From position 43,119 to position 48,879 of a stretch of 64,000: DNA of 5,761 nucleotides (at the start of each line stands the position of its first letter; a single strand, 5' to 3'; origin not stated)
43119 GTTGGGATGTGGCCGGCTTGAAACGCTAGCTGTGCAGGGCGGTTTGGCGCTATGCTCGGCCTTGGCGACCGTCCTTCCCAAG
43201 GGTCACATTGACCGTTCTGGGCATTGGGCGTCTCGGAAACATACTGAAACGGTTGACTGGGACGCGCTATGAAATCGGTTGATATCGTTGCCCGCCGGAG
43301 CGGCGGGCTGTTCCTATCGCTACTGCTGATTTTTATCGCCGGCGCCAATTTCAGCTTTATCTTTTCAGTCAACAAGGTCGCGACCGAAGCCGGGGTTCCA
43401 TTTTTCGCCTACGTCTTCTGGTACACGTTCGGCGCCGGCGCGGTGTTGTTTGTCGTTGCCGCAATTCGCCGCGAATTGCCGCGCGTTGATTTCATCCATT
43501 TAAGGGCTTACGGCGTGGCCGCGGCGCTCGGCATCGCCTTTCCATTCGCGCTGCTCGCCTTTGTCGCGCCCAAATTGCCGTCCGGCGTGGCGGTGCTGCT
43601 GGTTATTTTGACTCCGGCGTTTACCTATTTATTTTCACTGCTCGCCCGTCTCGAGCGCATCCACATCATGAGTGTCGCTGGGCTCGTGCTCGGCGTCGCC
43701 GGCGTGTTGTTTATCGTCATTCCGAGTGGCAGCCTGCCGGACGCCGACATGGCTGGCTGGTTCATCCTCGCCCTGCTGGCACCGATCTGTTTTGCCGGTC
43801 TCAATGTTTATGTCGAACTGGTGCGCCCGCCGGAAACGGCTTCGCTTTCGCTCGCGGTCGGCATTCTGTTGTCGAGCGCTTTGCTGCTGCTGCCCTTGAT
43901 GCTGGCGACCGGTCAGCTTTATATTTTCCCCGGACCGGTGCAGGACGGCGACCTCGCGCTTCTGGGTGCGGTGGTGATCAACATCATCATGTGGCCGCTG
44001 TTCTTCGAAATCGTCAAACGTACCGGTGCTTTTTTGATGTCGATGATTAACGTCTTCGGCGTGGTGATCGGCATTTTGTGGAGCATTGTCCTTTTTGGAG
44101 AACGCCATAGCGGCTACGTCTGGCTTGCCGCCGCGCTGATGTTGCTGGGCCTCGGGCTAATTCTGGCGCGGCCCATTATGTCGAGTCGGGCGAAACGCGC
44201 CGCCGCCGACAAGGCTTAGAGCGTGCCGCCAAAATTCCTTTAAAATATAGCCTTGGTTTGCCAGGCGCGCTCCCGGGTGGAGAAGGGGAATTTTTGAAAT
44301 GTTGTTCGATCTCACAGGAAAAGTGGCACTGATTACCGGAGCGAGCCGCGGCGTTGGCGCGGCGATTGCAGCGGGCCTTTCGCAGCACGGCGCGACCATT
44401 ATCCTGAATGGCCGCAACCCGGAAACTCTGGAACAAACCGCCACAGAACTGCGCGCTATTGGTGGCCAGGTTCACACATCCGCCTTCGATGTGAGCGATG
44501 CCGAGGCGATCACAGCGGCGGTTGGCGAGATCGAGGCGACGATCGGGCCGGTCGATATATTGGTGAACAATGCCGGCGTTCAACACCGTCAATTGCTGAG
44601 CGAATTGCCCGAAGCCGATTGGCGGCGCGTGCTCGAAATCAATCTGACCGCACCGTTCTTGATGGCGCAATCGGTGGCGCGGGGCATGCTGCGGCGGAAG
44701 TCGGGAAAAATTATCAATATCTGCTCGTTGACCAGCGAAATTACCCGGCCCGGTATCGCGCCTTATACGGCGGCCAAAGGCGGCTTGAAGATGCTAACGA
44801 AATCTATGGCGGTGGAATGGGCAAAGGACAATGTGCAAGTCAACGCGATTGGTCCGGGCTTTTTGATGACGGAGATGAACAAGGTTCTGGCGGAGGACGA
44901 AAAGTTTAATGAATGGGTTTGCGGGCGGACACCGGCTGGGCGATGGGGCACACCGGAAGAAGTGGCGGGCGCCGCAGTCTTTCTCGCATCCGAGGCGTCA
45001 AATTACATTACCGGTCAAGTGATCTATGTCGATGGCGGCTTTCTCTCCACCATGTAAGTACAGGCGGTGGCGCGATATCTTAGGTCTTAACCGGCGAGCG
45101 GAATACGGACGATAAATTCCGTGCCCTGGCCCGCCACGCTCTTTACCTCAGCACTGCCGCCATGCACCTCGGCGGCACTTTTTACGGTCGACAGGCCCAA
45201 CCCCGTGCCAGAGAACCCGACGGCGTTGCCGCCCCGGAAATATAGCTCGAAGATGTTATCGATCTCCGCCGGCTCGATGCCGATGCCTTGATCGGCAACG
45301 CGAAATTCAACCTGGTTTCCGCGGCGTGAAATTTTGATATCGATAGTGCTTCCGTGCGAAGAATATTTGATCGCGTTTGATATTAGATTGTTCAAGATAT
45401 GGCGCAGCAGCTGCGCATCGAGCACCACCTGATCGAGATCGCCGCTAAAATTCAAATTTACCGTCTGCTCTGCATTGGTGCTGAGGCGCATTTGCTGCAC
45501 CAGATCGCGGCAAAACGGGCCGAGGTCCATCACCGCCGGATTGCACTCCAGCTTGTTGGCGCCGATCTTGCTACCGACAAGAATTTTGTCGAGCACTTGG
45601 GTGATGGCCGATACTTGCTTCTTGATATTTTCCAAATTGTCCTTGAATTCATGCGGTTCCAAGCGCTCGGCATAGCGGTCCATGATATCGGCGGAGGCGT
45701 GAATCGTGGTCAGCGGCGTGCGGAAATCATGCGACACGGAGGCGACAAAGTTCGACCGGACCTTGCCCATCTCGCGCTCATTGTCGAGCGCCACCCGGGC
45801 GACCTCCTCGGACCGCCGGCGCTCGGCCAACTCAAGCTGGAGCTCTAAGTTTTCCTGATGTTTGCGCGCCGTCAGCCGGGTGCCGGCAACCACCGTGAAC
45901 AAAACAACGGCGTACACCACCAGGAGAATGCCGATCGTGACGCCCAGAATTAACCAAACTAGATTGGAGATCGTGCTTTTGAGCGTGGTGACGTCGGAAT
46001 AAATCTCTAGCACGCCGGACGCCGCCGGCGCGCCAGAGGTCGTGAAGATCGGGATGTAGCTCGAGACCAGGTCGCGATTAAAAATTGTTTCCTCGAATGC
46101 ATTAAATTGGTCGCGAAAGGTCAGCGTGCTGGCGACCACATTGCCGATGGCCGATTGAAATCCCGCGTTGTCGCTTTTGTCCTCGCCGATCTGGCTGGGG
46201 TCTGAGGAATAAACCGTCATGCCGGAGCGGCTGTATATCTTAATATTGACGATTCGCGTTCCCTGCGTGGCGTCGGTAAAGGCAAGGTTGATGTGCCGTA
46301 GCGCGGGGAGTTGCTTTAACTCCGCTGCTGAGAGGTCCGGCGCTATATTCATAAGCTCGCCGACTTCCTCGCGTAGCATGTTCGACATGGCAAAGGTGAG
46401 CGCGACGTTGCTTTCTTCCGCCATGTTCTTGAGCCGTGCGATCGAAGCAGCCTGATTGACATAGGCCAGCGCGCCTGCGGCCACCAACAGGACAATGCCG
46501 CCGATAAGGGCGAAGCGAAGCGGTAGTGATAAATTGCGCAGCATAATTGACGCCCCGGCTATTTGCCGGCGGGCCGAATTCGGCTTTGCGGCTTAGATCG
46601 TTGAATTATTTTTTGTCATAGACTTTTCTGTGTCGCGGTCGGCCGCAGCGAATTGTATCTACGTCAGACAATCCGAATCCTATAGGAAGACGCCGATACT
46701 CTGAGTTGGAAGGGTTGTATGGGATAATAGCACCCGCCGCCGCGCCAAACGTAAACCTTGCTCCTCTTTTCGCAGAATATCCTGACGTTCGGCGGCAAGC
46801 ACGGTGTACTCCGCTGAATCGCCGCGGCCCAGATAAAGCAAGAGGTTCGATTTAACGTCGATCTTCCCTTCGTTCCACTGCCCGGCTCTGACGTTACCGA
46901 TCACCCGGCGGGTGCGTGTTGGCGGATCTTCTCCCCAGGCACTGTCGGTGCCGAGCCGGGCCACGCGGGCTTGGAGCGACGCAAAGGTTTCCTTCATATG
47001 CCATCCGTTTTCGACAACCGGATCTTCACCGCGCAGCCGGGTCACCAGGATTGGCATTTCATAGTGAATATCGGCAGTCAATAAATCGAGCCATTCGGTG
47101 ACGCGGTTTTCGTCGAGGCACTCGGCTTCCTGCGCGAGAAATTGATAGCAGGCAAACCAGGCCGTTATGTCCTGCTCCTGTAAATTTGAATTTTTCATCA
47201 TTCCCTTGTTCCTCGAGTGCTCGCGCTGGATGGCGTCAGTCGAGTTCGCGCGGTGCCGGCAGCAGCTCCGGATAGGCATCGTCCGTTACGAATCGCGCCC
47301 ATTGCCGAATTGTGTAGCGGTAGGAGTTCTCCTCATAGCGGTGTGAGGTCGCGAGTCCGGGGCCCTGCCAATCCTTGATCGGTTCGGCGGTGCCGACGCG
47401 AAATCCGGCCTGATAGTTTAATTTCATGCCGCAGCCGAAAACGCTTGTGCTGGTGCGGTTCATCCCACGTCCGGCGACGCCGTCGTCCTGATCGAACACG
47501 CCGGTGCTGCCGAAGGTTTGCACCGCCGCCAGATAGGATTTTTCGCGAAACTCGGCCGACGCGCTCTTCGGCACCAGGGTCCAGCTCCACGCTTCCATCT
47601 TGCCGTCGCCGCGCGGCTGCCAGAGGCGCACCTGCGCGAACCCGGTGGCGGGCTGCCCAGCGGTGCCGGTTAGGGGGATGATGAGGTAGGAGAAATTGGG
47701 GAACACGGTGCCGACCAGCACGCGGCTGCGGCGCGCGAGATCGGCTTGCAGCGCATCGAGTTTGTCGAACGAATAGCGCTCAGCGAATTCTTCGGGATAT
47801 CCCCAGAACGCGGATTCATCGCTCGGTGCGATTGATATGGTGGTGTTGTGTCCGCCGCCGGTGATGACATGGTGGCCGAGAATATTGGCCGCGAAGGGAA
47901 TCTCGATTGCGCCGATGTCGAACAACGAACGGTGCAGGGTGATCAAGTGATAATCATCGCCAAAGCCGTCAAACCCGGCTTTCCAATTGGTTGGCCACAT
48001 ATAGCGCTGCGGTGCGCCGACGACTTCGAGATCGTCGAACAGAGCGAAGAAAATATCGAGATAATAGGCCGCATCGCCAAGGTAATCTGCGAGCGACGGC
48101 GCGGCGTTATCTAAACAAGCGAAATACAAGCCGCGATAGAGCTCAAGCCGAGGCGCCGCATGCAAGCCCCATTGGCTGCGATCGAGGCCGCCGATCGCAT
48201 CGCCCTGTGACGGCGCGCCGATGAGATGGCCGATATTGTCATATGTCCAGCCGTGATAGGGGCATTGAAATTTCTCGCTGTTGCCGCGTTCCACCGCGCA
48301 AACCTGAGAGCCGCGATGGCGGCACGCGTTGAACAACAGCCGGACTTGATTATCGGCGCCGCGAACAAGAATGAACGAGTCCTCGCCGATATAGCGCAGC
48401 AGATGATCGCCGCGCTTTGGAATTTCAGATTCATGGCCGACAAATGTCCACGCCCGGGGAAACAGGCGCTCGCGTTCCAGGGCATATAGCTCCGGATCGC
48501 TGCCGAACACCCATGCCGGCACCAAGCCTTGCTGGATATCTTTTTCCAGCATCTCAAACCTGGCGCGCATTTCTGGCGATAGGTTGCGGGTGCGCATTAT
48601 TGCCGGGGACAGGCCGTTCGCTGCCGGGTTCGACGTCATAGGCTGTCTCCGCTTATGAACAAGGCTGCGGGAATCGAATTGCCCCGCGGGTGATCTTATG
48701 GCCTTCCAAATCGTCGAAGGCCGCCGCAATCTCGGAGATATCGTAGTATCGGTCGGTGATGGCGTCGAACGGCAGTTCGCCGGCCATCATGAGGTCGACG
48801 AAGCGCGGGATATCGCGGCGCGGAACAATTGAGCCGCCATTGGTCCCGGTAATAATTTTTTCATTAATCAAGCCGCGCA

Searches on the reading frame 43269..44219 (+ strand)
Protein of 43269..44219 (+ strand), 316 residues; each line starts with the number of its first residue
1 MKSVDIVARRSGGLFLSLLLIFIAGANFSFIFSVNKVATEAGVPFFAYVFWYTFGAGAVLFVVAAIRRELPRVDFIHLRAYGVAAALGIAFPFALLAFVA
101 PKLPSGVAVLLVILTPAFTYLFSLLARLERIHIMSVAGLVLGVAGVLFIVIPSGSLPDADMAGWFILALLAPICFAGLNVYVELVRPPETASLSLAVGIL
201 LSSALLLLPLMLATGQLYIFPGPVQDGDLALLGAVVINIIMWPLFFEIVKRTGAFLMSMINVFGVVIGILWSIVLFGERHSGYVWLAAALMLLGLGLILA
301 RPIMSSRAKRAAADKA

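Call 81: search_protein_families(library=pfam, max_evalue=0.00001, proteins=[window:43269-44219:+])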
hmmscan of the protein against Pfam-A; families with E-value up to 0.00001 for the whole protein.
window:43269-44219:+ (316 aa): 1 family
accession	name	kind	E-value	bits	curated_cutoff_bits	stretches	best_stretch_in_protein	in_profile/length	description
PF00892.27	EamA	-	2.9e-19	70.1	28.2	2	17-150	3-134/135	EamA-like transporter family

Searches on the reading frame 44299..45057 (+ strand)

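Call 82: search_protein_families(library=pfam, max_evalue=0.00001, proteins=[window:44299-45057:+])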
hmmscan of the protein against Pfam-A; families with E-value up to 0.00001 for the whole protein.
window:44299-45057:+ (252 aa): 3 families
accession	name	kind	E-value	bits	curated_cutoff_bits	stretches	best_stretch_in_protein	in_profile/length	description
PF13561.12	adh_short_C2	-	1.1e-66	225.2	27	1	14-248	1-235/236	Enoyl-(Acyl carrier protein) reductase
PF00106.31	adh_short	-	1e-62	211.6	26.6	1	8-201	1-194/195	short chain dehydrogenase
PF08659.16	KR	-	2.2e-16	60.7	22.6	1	10-164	3-157/180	KR domain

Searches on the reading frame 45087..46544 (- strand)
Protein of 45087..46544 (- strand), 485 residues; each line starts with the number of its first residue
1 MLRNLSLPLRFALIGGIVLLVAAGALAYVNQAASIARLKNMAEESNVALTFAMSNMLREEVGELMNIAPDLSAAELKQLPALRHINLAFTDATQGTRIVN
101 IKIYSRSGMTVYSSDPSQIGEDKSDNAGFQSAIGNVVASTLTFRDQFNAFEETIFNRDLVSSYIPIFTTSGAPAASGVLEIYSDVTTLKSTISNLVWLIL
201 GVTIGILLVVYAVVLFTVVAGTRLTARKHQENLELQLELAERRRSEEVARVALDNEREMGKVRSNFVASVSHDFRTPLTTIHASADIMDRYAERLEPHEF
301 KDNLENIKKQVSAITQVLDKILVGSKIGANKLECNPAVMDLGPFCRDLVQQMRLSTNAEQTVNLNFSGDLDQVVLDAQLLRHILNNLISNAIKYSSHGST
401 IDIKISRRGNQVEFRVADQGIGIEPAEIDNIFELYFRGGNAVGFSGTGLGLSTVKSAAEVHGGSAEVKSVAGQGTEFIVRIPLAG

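Call 82: search_protein_families(library=pfam, max_evalue=0.00001, proteins=[window:45087-46544:-])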
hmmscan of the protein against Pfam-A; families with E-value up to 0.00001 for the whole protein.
window:45087-46544:- (485 aa): 2 families
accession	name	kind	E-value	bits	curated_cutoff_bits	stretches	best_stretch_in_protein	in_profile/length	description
PF02518.31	HATPase_c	-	8.4e-30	103.9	26.4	1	376-484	2-110/111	Histidine kinase-, DNA gyrase B-, and HSP90-like ATPase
PF00512.31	HisKA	-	1.4e-11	44.7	26.9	1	263-329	2-65/66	His Kinase A (phospho-acceptor) domain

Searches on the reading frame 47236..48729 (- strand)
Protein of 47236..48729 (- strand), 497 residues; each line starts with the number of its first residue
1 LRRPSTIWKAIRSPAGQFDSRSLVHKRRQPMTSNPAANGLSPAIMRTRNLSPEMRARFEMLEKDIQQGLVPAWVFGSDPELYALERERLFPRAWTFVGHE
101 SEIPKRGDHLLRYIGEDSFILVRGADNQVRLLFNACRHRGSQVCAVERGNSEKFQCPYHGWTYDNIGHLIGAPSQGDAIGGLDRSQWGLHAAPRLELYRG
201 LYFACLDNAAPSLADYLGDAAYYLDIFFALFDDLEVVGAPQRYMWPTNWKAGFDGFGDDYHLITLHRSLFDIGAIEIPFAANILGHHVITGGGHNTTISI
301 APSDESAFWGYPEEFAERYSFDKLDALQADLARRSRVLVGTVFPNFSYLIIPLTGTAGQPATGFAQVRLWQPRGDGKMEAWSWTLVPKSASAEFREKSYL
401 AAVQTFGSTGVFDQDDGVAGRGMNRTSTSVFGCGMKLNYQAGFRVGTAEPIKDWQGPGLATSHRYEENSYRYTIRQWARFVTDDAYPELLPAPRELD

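Call 82: search_protein_families(library=pfam, max_evalue=0.00001, proteins=[window:47236-48729:-])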
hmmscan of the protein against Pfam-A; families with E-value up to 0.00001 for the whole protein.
window:47236-48729:- (497 aa): 2 families
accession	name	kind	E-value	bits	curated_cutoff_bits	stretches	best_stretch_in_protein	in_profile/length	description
PF00355.32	Rieske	-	2.9e-16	59.6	20.3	1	94-176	2-82/88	Rieske [2Fe-2S] domain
PF00848.25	Ring_hydroxyl_A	-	7.8e-12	46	24.9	1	237-425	6-175/208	Ring hydroxylating alpha subunit (catalytic domain)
